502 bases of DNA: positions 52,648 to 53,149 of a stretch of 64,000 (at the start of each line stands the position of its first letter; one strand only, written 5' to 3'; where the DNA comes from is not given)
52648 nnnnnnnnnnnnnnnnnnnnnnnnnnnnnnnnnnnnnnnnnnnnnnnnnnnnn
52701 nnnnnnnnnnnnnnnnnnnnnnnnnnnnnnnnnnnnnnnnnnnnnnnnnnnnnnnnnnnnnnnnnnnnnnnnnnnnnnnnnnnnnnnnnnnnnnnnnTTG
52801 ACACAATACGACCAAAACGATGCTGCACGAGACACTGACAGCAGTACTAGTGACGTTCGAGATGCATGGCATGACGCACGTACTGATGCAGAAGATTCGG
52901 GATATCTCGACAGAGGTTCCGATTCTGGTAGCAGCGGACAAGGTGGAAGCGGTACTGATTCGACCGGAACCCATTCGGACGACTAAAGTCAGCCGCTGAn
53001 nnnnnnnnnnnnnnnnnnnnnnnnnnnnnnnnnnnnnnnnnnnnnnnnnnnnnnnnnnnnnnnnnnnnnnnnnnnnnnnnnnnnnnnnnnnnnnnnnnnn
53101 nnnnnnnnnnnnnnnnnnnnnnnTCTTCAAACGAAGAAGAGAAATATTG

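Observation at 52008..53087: A ~1-kb ORF-poor gap with a GC-rich, hairpin-dense core and a minus-strand intrinsic terminator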

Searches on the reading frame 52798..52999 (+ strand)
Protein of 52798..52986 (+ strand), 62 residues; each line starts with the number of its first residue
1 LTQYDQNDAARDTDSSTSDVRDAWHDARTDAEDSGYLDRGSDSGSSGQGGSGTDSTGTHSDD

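Call 8: search_protein_families(library=pfam, proteins=[window:52798-52986:+, window:52820-52999:+], max_evalue=0.1)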
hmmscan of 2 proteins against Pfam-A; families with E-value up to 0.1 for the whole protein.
window:52798-52986:+ (62 aa): 0 families

window:52820-52999:+ (59 aa): 0 families

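Call 50: find_homologous_proteins(query=A6, max_evalue=1)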
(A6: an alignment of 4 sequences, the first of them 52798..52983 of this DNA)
Query A6 (4 sequences) (62 aa, profile of the alignment): 9 proteins with E <= 1 among 16 candidates.
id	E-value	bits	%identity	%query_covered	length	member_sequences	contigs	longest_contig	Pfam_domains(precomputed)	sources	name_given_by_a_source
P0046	2.6e-31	126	-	-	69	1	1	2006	-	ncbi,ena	-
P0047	4.7e-31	125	-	-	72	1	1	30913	-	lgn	-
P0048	3.2e-14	71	-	-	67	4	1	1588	-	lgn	-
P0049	4.6e-11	61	100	100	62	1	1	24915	-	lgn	-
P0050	7.4e-11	60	-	-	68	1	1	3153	-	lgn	-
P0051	1.3e-2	34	83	77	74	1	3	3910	-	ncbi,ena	-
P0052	8.0e-2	31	78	95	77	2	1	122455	-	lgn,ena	-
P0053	8.3e-2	31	80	97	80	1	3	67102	-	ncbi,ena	-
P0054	3.8e-1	29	78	95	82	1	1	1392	-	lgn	-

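Call 52: find_encoding_contigs(protein=P0052, flank=5000, max_places=4)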
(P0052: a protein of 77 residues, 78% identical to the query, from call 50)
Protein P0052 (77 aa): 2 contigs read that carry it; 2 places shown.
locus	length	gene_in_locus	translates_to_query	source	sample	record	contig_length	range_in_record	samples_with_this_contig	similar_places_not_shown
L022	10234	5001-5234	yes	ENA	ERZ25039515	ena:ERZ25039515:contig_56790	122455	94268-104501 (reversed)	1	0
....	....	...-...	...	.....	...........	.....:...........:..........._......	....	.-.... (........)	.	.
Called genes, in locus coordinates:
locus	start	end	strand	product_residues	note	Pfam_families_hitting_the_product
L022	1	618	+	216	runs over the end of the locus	PF14622:Ribonucleas_3_3, PF00636:Ribonuclease_3, PF00035:dsrm, PF14709:DND1_DSRM (weak)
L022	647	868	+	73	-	PF00886:Ribosomal_S16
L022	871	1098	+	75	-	PF07650:KH_2 (weak), PF13083:KH_KhpA-B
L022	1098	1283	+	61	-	-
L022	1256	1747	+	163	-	PF13485:Peptidase_MA_2 (faint), PF04450:BSP (weak)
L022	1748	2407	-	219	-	PF04350:PilO (weak)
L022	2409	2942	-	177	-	-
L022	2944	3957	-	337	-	PF11104:PilM_2, PF06723:MreB_Mbl (faint), PF14450:FtsA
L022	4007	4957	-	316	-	-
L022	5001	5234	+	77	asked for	-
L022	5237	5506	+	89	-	PF04542:Sigma70_r2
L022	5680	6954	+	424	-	-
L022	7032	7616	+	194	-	-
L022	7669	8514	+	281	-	-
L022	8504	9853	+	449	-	-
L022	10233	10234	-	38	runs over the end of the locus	-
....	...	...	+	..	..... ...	-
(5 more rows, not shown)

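Call 53: find_encoding_contigs(protein=P0053, flank=5000, max_places=4)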
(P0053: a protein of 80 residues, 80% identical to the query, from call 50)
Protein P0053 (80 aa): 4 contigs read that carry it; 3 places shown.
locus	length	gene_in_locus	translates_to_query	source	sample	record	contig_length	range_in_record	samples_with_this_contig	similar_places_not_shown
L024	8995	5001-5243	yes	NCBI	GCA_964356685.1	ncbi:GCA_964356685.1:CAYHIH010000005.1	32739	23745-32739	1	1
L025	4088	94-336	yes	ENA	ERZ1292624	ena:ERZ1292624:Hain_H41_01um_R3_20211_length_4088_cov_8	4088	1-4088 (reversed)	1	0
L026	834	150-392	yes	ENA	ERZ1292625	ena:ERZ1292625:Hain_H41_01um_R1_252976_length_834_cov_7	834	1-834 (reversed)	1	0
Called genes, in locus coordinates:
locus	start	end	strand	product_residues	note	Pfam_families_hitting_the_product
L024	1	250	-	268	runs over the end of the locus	PF00398:RrnaAD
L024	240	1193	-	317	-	PF04229:GrpB, PF00293:NUDIX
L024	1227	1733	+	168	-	PF00293:NUDIX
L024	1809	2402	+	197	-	-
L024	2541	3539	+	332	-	PF03447:NAD_binding_3 (weak), PF21135:DRL_cat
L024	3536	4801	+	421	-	PF13204:Apiosidase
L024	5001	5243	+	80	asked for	-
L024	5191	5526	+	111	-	PF04542:Sigma70_r2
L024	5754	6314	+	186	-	-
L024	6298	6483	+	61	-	-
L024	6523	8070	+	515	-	-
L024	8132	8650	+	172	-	-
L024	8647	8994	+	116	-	?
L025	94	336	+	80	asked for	-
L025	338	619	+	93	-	PF04542:Sigma70_r2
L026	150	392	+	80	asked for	-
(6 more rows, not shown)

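Call 54: find_encoding_contigs(protein=P0051, flank=5000, max_places=4)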
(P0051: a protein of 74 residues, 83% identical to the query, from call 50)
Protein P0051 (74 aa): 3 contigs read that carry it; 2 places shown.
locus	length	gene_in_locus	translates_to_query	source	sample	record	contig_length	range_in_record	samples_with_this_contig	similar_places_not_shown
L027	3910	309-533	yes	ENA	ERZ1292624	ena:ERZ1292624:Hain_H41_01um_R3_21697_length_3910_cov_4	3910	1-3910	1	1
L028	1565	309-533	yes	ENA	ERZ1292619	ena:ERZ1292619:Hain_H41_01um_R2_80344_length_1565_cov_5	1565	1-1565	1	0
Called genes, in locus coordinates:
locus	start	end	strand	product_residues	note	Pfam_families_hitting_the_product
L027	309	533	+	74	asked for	-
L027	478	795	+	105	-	PF04542:Sigma70_r2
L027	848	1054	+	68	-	-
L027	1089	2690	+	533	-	-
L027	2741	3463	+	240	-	-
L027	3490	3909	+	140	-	?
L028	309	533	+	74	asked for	-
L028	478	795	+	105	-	PF04542:Sigma70_r2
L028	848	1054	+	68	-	-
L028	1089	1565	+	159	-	?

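Call 57: find_encoding_contigs(protein=P0046, flank=5000, max_places=4)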
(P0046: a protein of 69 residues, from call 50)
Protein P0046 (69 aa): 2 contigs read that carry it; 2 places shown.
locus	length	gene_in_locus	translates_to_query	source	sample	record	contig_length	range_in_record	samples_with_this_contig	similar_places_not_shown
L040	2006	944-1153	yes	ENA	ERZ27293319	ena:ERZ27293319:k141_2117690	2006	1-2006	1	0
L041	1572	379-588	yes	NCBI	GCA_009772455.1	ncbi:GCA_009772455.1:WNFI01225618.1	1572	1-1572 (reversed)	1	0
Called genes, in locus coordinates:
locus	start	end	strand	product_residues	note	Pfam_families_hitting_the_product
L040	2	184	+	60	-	?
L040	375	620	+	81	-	-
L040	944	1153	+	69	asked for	-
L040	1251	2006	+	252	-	?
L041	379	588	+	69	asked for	-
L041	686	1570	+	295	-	?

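Call 89: search_protein_families(library=pfam, proteins=[L022:5237-5506:+, L024:5245-5526:+, L022:5680-6954:+, L024:6523-8070:+, P0051], max_evalue=0.01)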
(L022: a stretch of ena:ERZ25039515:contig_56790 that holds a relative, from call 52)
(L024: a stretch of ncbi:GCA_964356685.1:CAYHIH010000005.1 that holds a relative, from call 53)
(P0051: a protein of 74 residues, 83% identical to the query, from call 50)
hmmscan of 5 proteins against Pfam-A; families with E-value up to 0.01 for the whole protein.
L022:5237-5506:+ (89 aa): 1 family
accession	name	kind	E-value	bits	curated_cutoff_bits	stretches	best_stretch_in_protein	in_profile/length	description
PF04542.20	Sigma70_r2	-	5.9e-08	32.8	24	1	33-88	11-66/71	Sigma-70 region 2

L024:5245-5526:+ (93 aa): 1 family
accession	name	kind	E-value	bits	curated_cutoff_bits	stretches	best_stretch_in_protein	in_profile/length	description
PF04542.20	Sigma70_r2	-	7.3e-08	32.5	24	1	40-90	17-67/71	Sigma-70 region 2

L022:5680-6954:+ (424 aa): 0 families

L024:6523-8070:+ (515 aa): 1 family
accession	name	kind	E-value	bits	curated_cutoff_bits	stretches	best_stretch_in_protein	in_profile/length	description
PF04886.17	PT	-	0.00056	19.8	26.2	1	183-218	3-36/36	PT disordered repeat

P0051 (74 aa): 0 families

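Call 99: search_protein_representatives(alignment_id=A15)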
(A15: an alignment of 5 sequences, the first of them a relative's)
Query: 5 sequences, 76 profile positions. Proteins with E-value up to 0.001 (for the whole library): 102; up to 1e-10: 1; up to 1e-30: 1. The best 102 are listed.
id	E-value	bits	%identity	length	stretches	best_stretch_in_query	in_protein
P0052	8.2e-36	138.3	-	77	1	1-76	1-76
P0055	4.5e-09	52.6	-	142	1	15-58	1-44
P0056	5.2e-09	52.4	-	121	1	17-53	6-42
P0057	8.4e-09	51.8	-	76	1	14-72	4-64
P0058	9.2e-09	51.6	-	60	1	16-57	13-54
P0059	1.8e-08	50.7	-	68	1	16-53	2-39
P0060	2.9e-08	50.1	-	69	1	6-53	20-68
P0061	3.5e-08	49.8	-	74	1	17-57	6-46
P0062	5.2e-08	49.2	-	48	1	15-51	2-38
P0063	7.1e-08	48.8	-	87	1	16-52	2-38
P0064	7.6e-08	48.7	-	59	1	16-55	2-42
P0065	1.1e-07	48.2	-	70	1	25-65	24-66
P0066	1.3e-07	48.0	-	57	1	15-71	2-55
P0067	1.7e-07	47.6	-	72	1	17-59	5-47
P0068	1.7e-07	47.5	-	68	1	17-63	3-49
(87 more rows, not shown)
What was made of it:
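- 52798..52986 (+): Gene for a 62-aa acidic mini-protein (pI 4.05) with a TTG start. Residues 1-35 are a predicted helix-turn-helix-like domain (DAAxDT...AWHDAR); residues 36-62 are a disordered D/S/G/T tail. The family has 102 representatives at E<=1e-3 (call 99).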

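Call 102: search_protein_families(library=pfam, alignment_id=A16, max_evalue=1)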
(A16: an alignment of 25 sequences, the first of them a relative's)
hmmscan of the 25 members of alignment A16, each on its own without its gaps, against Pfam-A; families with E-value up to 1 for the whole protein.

A. member 1, P0049 (62 aa): 0 families

B. families by the number of members that match (of 25 scanned): 10 families
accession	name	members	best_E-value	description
PF07453.19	NUMOD1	1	0.0081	NUMOD1 domain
PF13667.11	ThiC-associated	1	0.014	ThiC-associated domain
PF04760.21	IF2_N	1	0.026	Translation initiation factor IF-2, N-terminal region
PF07246.16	Phlebovirus_NSM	1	0.028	Phlebovirus nonstructural protein NS-M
PF24881.1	DUF7739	1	0.034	Domain of unknown function (DUF7739)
PF05532.17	CsbD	1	0.05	CsbD-like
PF16108.10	DUF4826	1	0.073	Domain of unknown function (DUF4826)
PF22357.2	AF1548-like_C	1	0.17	AF1548-like, C-terminal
PF12324.14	HTH_15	1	0.22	Helix-turn-helix domain of alkylmercury lyase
PF24560.1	zf-C2H2_OTU1_C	1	0.36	Ubiquitin thioesterase OTU1, C-terminal C2H2-type zinc finger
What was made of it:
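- On Sigma-70 region 4: None among 25 family members at E<=1 (call 102).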

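Call 103: search_solved_structures(query=A16, max_evalue=10, show_alignments=2)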
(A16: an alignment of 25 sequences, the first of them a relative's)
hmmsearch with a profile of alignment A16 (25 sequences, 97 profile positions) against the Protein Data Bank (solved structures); distinct sequences matched with E-value up to 10: 0.
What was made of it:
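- On Sigma-70 region 4: No PDB sequence hit at E<=10 (call 103).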

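Call 108: predict_structure(alignment_id=A16)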
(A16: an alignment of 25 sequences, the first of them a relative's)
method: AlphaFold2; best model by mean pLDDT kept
length: 62 residues; sequences in the alignment: 25
mean_pLDDT: 75.2   pTM: 0.45
mean pLDDT of the five models: 75.2, 73.4, 71.1, 70.8, 70.4
residues with pLDDT >= 90: 22; 70-90: 13; 50-70: 21; < 50: 6
segments of 3 or more residues with pLDDT < 50: none
pLDDT, mean of each block of 10 residues (from residue 1): 89 94 91 75 51 54 59
secondary structure, 60 per line:
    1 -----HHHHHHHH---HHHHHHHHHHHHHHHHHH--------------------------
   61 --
elements in order: H6-13 H17-34
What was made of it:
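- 52798..52986 (+): AlphaFold pLDDT is about 90 for residues 1-30 (call 108).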

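Call 110: fold_search(model_id=the predicted structure, library=pdb)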
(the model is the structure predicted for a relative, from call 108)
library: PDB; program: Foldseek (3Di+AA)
matches with E <= 10: 14; with E <= 0.001: 0
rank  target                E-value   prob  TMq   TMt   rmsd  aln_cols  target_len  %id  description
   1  3vfz_A                5.1e+00  0.51  0.50  0.50   1.3        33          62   27  Crystal structure of -35 promoter binding domain of SigD of Mycobacterium tuberculosis (released 2013-02-13)
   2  3t0y_C                6.8e+00  0.38  0.45  0.22   0.6        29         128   21  Structure of the PhyR anti-anti-sigma domain bound to the anti-sigma factor, NepR (released 2012-05-02)
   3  3vep_H                7.3e+00  0.35  0.51  0.44   1.3        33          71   27  Crystal structure of SigD4 in complex with its negative regulator RsdA (released 2013-02-13)
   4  3vep_A                7.8e+00  0.35  0.49  0.43   0.6        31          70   29  Crystal structure of SigD4 in complex with its negative regulator RsdA (released 2013-02-13)
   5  4hob_D                7.8e+00  0.23  0.42  0.43   2.3        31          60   13  The crystal structure of the Zalpha domain from Cyprinid Herpes virus 3 (released 2013-09-11)
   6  8q90_A                7.8e+00  0.11  0.39  0.18   9.5        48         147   19  Halophilic Lrp transcription factor (released 2024-01-31)
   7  3vep_D                8.4e+00  0.33  0.51  0.46   1.3        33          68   27  Crystal structure of SigD4 in complex with its negative regulator RsdA (released 2013-02-13)
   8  6jqs                  8.4e+00  0.20  0.30  0.28   0.6        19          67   26  Structure of Transcription factor, GerE (released 2019-04-24)
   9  2wv0_E                8.4e+00  0.18  0.40  0.12   3.2        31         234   19  Crystal structure of the GntR-HutC family member YvoA from Bacillus subtilis (released 2010-01-12)
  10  2dms_MODEL_1_A        8.4e+00  0.08  0.44  0.35   5.2        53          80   17  Solution structure of the homeobox domain of Homeobox protein OTX2 (released 2006-10-24)
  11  7mki_L                9.0e+00  0.25  0.47  0.07   1.3        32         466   16  Cryo-EM structure of Escherichia coli RNA polymerase bound to lambda PR (-5G to C) promoter DNA (released 2021-09-29)
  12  2x4h_A                9.0e+00  0.08  0.30  0.16   3.2        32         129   22  Crystal Structure of the hypothetical protein SSo2273 from Sulfolobus solfataricus (released 2010-07-21)
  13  4hob_C                9.6e+00  0.20  0.43  0.40   2.3        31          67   13  The crystal structure of the Zalpha domain from Cyprinid Herpes virus 3 (released 2013-09-11)
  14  7dns_A                9.6e+00  0.14  0.38  0.27   2.3        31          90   29  Crystal structure of domain-swapped dimer of H5_Fold-0 Elsa; de novo designed protein with an asymmetric all-alpha top (released 2021-07-28)
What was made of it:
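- On Sigma-70 region 4: The top Foldseek hits are SigD4 and PhyR, but at E 5-7 and TM 0.45-0.5 over about 30 residues (call 110).
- Tried and rejected: Pfam and PDB sequence searches found nothing (calls 102, 103), and the fold search was not significant (call 110).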
